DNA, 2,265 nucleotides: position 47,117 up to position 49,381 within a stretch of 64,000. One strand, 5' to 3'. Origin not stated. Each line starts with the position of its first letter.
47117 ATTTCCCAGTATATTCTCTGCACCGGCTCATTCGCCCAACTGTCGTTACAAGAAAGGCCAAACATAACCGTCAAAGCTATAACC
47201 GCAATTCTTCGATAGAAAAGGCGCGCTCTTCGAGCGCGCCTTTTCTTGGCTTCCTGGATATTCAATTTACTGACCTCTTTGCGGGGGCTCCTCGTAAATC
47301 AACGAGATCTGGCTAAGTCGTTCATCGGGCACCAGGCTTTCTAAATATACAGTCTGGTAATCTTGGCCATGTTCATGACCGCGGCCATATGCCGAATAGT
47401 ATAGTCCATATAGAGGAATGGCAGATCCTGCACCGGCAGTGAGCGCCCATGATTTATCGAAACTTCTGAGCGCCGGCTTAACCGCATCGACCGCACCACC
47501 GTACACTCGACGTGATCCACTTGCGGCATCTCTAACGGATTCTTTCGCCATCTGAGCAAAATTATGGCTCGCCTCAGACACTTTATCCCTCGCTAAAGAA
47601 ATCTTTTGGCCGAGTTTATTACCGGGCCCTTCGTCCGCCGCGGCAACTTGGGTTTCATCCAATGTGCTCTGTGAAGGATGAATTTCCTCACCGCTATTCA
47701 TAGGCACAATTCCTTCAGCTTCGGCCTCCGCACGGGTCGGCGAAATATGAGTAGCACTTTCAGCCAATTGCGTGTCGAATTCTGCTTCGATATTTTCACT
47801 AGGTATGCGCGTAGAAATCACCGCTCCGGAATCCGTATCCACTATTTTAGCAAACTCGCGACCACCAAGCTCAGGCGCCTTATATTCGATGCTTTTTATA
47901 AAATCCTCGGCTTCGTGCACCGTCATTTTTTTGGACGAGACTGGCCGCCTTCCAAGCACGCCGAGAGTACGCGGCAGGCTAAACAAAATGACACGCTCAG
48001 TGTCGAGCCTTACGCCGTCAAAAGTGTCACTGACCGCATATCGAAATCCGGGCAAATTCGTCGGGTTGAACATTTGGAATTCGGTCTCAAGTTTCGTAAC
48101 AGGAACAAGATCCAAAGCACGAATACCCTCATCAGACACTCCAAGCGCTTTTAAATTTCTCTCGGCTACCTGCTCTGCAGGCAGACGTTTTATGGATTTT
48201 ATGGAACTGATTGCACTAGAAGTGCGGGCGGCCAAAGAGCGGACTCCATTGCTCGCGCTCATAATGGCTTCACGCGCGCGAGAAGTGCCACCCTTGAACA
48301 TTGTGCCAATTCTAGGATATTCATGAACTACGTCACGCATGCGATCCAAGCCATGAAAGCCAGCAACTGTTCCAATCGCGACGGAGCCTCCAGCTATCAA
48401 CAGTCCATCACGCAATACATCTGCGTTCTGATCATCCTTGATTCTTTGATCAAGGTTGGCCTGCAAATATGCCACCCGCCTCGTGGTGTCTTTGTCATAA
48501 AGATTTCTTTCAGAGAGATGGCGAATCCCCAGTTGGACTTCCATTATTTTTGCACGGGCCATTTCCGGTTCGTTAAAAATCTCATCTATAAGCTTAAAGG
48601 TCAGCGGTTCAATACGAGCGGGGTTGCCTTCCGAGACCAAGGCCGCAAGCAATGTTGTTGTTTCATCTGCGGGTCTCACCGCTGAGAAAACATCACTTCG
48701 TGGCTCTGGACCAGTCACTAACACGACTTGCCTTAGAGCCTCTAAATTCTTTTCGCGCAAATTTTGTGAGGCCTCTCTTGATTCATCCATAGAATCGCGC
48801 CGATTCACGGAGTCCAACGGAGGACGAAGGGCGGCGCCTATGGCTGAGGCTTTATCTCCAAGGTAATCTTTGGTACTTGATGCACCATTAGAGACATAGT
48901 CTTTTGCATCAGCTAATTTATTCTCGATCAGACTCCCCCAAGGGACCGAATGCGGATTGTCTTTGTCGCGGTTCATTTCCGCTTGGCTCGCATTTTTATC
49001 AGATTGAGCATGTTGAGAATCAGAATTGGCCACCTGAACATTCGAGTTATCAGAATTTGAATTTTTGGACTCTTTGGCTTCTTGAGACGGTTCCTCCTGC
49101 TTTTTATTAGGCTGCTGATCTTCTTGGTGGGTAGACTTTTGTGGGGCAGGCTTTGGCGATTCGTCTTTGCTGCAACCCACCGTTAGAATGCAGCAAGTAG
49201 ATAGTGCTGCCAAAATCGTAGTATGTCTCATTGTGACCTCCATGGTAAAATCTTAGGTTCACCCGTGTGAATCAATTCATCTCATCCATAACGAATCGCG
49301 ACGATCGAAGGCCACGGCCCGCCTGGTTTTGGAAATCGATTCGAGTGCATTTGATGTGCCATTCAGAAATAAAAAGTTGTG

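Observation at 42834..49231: Tightly coupled six-gene operon: five exported proteins of unrecognisable family plus a DHFR-like protein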

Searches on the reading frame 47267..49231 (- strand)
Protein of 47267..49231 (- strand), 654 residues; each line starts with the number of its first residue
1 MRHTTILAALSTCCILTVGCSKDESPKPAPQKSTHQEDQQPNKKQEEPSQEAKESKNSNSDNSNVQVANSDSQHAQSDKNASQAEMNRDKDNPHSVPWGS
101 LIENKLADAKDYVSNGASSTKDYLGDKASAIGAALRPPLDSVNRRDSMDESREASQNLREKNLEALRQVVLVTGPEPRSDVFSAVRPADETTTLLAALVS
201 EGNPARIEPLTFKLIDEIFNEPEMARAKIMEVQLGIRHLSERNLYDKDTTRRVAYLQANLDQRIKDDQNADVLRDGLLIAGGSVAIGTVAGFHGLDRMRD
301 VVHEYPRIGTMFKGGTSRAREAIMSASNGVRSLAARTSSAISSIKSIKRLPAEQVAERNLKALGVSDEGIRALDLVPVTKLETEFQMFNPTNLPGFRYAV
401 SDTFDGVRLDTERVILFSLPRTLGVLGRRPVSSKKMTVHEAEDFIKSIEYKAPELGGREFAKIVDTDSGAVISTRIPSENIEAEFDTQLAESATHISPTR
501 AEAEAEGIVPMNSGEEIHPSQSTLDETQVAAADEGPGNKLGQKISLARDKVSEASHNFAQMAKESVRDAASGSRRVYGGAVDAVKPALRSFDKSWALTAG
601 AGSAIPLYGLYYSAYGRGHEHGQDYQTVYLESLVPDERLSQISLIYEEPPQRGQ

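Call 4: search_protein_families(library=pfam, proteins=[window:47267-49231:-], max_evalue=1)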
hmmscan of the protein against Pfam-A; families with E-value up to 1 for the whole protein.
window:47267-49231:- (654 aa): 2 families
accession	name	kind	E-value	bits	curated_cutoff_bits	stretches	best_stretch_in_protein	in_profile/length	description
PF14851.11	FAM176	-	0.77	10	31.5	0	15-75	42-100/152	FAM176 family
PF11696.13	DUF3292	-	0.78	8.5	25.7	0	21-89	401-471/648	Protein of unknown function (DUF3292)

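Call 5: search_protein_families(library=ncbifam, proteins=[window:47267-49231:-], max_evalue=1)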
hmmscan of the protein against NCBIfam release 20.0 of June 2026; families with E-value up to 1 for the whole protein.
window:47267-49231:- (654 aa): 5 families
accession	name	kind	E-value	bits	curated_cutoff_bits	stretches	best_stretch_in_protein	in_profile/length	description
NF008123.1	PRK10871.1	equivalog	0.061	12.7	311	1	6-92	9-96/365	murein hydrolase activator NlpD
TIGR03490.1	Mycoplas_LppA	paralog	0.31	9.5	325.5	1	5-92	9-100/541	LppA family lipoprotein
NF047531.1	LIC_10730_fam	equivalog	0.38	10.5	170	1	8-83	18-95/162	LIC_10730 family protein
TIGR04526.1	predic_Ig_block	subfamily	0.59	9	150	1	23-145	93-198/693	putative immunoglobulin-blocking virulence protein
TIGR02102.1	pullulan_Gpos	equivalog_domain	0.99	7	1042.25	0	12-92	998-1075/1113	pullulanase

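Call 8: search_protein_families(library=padloc, proteins=[window:47267-49231:-], max_evalue=1)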
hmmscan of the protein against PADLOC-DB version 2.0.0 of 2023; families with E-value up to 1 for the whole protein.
window:47267-49231:- (654 aa): 0 families

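Call 9: search_protein_families(library=phrogs, proteins=[window:47267-49231:-], max_evalue=1)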
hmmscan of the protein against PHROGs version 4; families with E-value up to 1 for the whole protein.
window:47267-49231:- (654 aa): 7 families
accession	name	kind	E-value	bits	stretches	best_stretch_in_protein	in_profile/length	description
phrog_1267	-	lysis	0.01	17.5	1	7-72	6-67/119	Rz-like spanin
phrog_35008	-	unknown function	0.02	16.3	1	109-184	12-91/130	-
phrog_13381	-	unknown function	0.03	15.6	1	15-85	17-85/165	-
phrog_20876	-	DNA, RNA and nucleotide metabolism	0.21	11.5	1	4-83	60-140/395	nuclease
phrog_5366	-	unknown function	0.39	11.9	1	9-83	8-81/194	-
phrog_35557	-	unknown function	0.51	10.5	1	3-77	128-198/368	-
phrog_459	-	other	0.96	9.1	0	37-90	180-265/736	peptidase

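Call 12: find_homologous_proteins(query=window:47267-49231:-)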
Query window:47267-49231:- (654 aa): 4 proteins with E <= 0.001 among 8000 candidates.
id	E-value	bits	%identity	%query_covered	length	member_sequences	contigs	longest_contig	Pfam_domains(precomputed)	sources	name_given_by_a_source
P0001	0.0e+0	1434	100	100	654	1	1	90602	-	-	-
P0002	1.5e-188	646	50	100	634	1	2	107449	-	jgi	jgi:hypothetical protein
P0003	2.1e-182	626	49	100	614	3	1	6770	-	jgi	jgi:hypothetical protein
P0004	2.9e-106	375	39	83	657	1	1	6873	-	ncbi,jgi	jgi:hypothetical protein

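Call 13: find_encoding_contigs(protein=P0002, flank=10000, max_places=4)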
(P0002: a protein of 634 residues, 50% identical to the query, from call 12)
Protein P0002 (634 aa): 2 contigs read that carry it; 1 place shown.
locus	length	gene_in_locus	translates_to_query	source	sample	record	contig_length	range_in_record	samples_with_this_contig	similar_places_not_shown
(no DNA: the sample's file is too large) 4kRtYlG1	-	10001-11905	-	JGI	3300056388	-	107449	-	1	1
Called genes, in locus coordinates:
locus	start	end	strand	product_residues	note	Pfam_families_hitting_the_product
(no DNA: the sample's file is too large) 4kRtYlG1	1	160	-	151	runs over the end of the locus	PF01782:RimM (weak), PF24986:PRC_RimM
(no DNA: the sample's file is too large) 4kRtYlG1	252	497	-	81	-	PF13083:KH_KhpA-B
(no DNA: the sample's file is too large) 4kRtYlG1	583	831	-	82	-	PF00886:Ribosomal_S16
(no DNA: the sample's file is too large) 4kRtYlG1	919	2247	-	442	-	PF02881:SRP54_N, PF20720:nSTAND3 (faint), PF00448:SRP54, PF02978:SRP_SPB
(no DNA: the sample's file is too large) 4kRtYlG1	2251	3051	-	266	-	PF01061:ABC2_membrane, PF12698:ABC2_membrane_3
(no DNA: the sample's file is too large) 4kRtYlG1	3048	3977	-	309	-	PF00005:ABC_tran, PF13304:AAA_21 (weak)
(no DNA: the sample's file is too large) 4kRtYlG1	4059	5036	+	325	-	PF08668:HDOD (faint), PF13487:HD_5, PF01966:HD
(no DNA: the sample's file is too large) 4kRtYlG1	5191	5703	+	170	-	-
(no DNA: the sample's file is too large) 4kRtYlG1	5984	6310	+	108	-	-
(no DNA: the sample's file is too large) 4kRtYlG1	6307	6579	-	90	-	-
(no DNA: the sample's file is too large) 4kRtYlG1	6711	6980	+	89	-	-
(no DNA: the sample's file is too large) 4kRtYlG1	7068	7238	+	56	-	PF13420:Acetyltransf_4 (weak)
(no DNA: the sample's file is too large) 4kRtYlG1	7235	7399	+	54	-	-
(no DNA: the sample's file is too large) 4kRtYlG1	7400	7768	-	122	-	PF25212:HVO_A0114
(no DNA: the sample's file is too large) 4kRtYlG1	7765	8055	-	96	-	-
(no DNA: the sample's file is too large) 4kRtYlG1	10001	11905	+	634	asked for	-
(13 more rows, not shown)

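Call 14: find_encoding_contigs(protein=P0004, flank=10000, max_places=4)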
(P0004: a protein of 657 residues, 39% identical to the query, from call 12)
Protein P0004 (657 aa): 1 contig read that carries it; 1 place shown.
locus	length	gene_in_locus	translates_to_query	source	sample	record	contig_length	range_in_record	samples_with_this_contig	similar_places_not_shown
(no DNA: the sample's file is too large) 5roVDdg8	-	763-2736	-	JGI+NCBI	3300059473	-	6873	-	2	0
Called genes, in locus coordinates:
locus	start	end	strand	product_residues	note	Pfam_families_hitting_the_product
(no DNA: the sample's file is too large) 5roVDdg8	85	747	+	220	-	-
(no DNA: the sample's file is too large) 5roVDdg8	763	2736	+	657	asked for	-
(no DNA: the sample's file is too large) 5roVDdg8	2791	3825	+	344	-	-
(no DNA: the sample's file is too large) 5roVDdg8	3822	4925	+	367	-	-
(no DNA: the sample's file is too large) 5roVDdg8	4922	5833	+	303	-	-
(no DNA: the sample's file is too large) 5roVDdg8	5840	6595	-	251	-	-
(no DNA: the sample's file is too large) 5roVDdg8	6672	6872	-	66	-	?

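Call 15: find_encoding_contigs(protein=P0003, flank=10000, max_places=4)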
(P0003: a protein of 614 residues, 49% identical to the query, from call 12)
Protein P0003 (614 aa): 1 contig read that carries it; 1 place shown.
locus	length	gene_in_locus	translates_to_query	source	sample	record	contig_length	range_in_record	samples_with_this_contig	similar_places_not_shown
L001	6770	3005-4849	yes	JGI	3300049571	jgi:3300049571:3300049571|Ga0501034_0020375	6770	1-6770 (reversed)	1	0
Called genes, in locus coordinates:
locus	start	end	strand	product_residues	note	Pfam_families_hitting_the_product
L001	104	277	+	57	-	-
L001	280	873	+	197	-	PF18153:Cap15_CD_rec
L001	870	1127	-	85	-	PF12728:HTH_17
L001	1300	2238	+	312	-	-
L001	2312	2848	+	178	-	PF01527:HTH_Tnp_1, PF13384:HTH_23 (faint)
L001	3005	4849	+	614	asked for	-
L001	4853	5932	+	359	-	-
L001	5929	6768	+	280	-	?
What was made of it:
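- L001 carries a Cap15-like gene and an HTH_17 gene upstream (call 15).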

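Call 18: find_related_loci(query=A1, collection=genome_contigs, flank=10000)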
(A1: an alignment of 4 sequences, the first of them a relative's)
Query A1 (654 aa) in genome_contigs; peptide patterns used: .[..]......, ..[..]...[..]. (x = any residue, [..] = any of these).
132 stretches matched a pattern; 1 encode a relative of the query (tblastn E <= 1e-3); 1 distinct loci.
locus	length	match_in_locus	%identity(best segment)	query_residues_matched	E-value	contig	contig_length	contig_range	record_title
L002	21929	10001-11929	31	2-644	3e-90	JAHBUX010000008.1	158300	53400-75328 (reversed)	MAG: Bdellovibrionales bacterium isolate ACE_BDE2 BDE2_8, whole genome shotgun sequence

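Call 19: find_related_loci(query=A1, collection=metagenome_contigs, flank=10000)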
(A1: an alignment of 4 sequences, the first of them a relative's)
Query A1 (654 aa) in metagenome_contigs; peptide patterns used: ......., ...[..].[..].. (x = any residue, [..] = any of these).
172 stretches matched a pattern, but none encodes a relative of the query by tblastn (E <= 1e-3).
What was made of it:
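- Tried and rejected: The first metagenome scan with g1 motifs found nothing (call 19).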

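Call 23: search_solved_structures(query=A1, max_evalue=10)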
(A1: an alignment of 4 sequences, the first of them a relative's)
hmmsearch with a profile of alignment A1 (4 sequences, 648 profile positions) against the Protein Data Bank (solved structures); distinct sequences matched with E-value up to 10: 3.
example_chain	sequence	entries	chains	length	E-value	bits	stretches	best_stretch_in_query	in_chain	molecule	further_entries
2x43_S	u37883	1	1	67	0.019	17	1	98-145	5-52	SHERP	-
8rjc_9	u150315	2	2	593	0.053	15.6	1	9-101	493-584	Calnexin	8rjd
7cu3_B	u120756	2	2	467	7.4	8.5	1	20-80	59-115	Transmembrane protein FAM155A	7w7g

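Call 45: search_protein_representatives(alignment_id=A1)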
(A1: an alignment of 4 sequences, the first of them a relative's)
Query: 4 sequences, 648 profile positions. Proteins with E-value up to 0.001 (for the whole library): 41; up to 1e-10: 31; up to 1e-30: 20. The best 41 are listed.
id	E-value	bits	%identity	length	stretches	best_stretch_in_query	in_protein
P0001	0.0e+00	1156.5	-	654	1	1-648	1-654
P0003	0.0e+00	1119.9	-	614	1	1-647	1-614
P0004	0.0e+00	1023.8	-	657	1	3-647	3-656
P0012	1.9e-163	562.2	-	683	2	19-575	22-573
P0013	1.3e-141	490.0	-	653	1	8-644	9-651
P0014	9.5e-139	480.6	-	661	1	14-642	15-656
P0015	3.2e-137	475.6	-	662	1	7-646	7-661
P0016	2.7e-135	469.2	-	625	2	11-482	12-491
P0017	1.5e-127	443.6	-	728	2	11-521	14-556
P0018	4.5e-124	432.1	-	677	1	6-643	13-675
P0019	4.0e-117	409.2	-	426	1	253-640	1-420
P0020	2.3e-104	367.0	-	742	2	16-543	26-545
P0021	1.1e-85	305.4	-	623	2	24-492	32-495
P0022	1.8e-38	149.3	-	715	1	22-644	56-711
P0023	5.7e-35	137.8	-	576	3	172-488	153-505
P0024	2.2e-34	135.8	-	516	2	176-489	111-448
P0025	1.0e-32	130.3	-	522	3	178-480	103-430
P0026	2.2e-32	129.2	-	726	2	25-484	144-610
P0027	1.5e-31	126.5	-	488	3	175-490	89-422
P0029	1.7e-29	119.7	-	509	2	176-479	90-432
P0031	5.8e-27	111.3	-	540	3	195-477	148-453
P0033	2.1e-23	99.6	-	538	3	178-480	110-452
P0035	1.3e-19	87.0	-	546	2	133-501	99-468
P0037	1.1e-14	70.7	-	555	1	202-385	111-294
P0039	2.5e-13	66.3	-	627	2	12-479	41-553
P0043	4.3e-07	45.7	-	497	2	205-480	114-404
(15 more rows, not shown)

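Call 47: search_protein_families(library=pfam, alignment_id=A6, max_evalue=0.01)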
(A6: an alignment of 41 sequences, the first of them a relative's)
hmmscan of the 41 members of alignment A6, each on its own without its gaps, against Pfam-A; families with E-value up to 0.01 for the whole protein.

A. member 1, P0001 (654 aa): 0 families

B. families by the number of members that match (of 41 scanned): 4 families
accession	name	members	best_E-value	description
PF04615.18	Utp14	1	0.0016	Utp14 protein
PF10397.14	ADSL_C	1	0.0055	Adenylosuccinate lyase C-terminus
PF11956.13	KCNQC3-Ank-G_bd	1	0.0067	Ankyrin-G binding motif of KCNQ2-3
PF12732.12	YtxH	1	0.0091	YtxH-like protein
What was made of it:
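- On Glycine-zipper lipoproteins (SlyB/Pcp): None of the 41 g1-family members hits them at E 0.01 or better (call 47).
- Closest known: Glycine-zipper outer-membrane lipoproteins. Different: No hit to the glycine-zipper Pfam families in any of the 41 members (call 47).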

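Call 48: find_encoding_contigs(protein=P0024, flank=8000, max_places=3)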
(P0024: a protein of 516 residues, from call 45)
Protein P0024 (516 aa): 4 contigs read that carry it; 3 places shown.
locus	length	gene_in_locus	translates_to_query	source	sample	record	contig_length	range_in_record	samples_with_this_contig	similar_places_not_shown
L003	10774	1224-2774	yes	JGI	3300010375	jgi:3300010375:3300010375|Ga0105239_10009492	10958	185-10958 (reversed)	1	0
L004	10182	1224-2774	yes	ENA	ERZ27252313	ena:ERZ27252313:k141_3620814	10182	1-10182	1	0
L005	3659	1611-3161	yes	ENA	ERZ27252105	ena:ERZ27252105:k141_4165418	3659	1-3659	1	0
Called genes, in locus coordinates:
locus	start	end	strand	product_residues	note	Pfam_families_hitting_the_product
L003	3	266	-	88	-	?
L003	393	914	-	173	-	-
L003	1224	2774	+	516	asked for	-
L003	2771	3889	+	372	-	-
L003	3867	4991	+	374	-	-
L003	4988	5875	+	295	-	-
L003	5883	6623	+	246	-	-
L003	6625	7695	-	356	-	PF01063:Aminotran_4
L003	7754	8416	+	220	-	PF01510:Amidase_2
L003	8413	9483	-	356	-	PF11306:DUF3108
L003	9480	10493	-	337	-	PF02606:LpxK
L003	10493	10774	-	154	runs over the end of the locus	?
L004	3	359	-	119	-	?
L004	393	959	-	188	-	-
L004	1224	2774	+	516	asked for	-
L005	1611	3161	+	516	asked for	-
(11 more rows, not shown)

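Call 50: find_encoding_contigs(protein=P0022, flank=8000, max_places=2)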
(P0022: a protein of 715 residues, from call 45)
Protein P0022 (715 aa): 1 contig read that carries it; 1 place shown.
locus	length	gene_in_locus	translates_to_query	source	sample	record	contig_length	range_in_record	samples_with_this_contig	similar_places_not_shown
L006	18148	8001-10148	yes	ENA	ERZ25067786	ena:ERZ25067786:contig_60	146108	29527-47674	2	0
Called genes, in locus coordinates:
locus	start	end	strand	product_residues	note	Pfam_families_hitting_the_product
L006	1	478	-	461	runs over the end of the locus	PF00672:HAMP, PF00512:HisKA, PF13581:HATPase_c_2 (weak), PF02518:HATPase_c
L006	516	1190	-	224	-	PF00072:Response_reg, PF00486:Trans_reg_C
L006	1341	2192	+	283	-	-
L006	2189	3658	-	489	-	-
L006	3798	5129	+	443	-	PF00723:Glyco_hydro_15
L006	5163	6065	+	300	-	PF01887:SAM_HAT_N, PF20257:SAM_HAT_C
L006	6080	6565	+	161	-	-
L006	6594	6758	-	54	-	-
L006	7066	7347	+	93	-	-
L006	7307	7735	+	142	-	-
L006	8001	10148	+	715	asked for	-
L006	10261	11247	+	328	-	-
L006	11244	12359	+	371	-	-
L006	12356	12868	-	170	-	-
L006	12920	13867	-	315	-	-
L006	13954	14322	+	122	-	PF19846:DUF6321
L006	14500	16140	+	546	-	-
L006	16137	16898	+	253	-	-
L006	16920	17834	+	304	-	-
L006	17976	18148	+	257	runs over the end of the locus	-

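Call 51: find_encoding_contigs(protein=P0037, flank=8000, max_places=2)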
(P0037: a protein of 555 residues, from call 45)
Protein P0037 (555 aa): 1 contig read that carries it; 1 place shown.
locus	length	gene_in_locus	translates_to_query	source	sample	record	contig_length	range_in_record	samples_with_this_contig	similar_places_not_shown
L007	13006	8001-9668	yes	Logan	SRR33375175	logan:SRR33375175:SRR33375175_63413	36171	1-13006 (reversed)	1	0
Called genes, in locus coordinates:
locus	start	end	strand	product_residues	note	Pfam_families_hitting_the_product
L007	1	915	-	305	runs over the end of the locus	PF00126:HTH_1, PF03466:LysR_substrate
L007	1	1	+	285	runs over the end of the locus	PF03618:Kinase-PPPase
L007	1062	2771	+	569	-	PF00082:Peptidase_S8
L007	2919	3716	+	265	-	-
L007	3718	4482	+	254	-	-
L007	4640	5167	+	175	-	PF03748:FliL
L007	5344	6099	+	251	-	-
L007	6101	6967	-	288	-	-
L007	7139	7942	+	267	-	-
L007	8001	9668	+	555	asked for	-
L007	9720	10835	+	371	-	-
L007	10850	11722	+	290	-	-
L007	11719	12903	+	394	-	-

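Call 62: list_cluster_members(proteins=[P0012, P0013, P0014, P0017, P0020, P0022, P0024, P0026, P0035, P0039])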
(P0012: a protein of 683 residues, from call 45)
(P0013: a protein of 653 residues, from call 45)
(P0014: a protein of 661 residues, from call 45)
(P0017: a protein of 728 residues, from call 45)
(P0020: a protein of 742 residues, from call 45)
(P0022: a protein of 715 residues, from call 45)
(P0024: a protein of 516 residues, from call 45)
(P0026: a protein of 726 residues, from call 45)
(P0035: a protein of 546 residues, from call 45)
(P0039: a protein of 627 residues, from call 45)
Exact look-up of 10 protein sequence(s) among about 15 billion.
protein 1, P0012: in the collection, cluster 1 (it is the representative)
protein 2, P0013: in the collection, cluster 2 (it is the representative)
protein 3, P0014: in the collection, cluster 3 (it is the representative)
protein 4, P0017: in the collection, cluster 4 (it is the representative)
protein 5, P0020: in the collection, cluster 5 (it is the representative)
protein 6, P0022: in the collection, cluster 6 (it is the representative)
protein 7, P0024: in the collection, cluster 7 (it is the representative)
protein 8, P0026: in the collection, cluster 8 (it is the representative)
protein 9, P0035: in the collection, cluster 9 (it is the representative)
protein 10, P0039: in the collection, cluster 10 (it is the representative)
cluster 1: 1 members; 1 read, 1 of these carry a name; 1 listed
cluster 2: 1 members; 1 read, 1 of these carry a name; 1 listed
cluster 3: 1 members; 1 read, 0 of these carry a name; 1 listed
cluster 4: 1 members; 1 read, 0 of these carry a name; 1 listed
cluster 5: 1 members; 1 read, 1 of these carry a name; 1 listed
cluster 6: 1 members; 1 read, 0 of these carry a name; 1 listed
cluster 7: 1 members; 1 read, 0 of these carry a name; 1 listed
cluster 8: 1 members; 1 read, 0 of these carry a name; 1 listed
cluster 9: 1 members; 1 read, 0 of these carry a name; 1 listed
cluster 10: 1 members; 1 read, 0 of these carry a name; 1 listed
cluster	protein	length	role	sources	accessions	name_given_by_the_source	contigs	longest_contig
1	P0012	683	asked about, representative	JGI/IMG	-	hypothetical protein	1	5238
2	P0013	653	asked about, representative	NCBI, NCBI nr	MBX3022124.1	MAG: hypothetical protein KF799_10660 [Bdellovibrionales bacterium] | hypothetical protein [Bdellovibrionales bacterium]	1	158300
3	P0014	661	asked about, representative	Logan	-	-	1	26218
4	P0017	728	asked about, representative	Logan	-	-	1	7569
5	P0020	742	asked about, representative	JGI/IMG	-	hypothetical protein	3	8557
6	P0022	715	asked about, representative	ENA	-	-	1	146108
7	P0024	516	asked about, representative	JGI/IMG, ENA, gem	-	-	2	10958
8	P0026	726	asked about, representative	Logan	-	-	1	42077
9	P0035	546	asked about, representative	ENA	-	-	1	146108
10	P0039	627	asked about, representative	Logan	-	-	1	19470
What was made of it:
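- The one named carrier is a Bdellovibrionales MAG (calls 18, 62).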

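Call 66: predict_structure(alignment_id=A6)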
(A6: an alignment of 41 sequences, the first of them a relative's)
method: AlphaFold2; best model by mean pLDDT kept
length: 654 residues; sequences in the alignment: 41
mean_pLDDT: 72.6   pTM: 0.63
mean pLDDT of the five models: 72.6, 70.6, 68.6, 67.4, 67.0
residues with pLDDT >= 90: 204; 70-90: 175; 50-70: 144; < 50: 131
segments of 3 or more residues with pLDDT < 50: 19-98, 305-312, 314-316, 513-537
pLDDT, mean of each block of 10 residues (from residue 1): 72 69 42 37 42 39 36 37 39 46 56 53 73 77 80 72 89 97 96 98 97 95 91 94 94 93 87 82 82 67 51 46 58 58 67 96 97 95 93 97 96 97 75 98 98 96 83 91 81 66 76 46 38 43 52 60 59 53 68 85 85 81 66 80 62 50
secondary structure, 60 per line:
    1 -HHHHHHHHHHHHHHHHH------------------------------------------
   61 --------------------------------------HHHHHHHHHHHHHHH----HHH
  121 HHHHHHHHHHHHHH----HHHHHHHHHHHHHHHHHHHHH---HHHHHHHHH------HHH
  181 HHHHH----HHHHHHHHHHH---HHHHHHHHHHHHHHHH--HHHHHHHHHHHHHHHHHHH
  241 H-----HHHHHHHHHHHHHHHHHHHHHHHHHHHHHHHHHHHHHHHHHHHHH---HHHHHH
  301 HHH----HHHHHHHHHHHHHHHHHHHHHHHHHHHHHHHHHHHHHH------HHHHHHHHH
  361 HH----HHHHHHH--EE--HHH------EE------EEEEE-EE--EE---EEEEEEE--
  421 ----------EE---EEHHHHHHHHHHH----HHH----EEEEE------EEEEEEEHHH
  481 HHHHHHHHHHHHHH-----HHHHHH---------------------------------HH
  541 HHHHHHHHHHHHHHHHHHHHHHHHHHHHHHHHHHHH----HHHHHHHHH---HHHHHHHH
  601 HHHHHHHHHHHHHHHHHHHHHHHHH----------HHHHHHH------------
elements in order: H2-18 H99-113 H118-134 H139-159 H163-171 H178-185 H190-200 H204-219 H222-241 H247-291 H295-303 H308-345 H352-362 H367-373 E397-401 E412-418 H438-448 E460-464 E471-477 H478-494 H500-505 H539-576 H581-589 H593-625 H636-642
